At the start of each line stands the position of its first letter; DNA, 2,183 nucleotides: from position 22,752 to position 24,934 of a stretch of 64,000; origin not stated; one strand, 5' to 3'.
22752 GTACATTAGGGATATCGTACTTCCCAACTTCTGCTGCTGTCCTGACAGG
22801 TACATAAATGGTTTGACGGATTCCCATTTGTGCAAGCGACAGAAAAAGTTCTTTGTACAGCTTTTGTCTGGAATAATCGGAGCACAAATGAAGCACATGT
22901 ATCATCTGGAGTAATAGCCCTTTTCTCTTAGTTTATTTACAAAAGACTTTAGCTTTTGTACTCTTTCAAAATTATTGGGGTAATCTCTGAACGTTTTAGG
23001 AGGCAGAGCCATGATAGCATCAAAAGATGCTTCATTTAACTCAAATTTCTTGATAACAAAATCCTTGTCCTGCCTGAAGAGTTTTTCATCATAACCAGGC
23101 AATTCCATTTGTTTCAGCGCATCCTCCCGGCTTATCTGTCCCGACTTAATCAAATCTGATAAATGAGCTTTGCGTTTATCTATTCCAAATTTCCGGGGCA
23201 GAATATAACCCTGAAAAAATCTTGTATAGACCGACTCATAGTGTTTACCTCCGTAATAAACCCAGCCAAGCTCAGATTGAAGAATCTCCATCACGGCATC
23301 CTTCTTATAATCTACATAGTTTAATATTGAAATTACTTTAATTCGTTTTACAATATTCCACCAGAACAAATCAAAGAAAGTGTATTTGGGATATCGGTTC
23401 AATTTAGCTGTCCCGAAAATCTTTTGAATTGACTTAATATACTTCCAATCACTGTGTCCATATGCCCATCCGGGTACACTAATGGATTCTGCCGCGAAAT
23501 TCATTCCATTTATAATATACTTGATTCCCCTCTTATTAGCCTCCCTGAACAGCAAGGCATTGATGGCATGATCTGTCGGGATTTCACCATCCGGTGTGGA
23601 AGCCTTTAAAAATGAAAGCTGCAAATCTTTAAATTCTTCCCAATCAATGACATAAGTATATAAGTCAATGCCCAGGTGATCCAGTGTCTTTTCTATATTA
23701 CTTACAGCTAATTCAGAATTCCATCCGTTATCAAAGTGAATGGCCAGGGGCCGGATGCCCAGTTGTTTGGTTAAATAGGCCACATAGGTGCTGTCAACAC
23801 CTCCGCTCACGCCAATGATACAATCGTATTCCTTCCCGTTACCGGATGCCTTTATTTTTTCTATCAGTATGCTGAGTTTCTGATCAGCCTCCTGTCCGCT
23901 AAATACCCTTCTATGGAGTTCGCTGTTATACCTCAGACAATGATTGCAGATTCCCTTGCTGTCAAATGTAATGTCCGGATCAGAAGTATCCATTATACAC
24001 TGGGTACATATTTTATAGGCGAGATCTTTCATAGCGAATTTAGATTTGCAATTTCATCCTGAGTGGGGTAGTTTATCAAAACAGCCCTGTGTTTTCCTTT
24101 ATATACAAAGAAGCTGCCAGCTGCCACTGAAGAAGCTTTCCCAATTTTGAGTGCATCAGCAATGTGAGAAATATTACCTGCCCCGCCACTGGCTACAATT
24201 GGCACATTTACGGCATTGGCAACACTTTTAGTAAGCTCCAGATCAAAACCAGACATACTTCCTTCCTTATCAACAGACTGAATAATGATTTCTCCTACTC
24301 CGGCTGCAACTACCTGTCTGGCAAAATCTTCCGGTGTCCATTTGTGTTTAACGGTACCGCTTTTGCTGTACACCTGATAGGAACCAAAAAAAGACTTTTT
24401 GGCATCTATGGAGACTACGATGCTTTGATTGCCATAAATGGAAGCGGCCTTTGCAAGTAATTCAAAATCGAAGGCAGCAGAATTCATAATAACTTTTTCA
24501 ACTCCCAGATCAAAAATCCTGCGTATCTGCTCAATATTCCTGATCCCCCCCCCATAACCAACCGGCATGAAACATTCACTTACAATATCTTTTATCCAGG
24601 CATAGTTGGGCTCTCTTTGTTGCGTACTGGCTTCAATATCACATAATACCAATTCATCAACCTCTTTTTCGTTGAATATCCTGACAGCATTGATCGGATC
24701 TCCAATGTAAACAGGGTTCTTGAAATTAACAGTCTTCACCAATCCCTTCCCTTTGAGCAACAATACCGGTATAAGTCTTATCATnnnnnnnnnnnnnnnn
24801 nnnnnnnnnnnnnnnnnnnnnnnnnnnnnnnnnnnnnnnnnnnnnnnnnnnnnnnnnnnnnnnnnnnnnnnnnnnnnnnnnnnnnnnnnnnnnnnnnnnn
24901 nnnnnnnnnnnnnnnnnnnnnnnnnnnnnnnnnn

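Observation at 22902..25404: WbpG/WbuX-type amidotransferase with HisH/HisF paralogs: predicted acetamidino-sugar synthesis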

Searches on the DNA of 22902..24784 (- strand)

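Call 48: search_dna_similar(query=window:22902-24784:-, collection=ecoli_genomes, mode=distant, max_evalue=0.001, max_rows=10)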
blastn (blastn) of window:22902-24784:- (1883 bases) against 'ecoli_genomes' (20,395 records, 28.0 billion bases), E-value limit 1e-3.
No match.
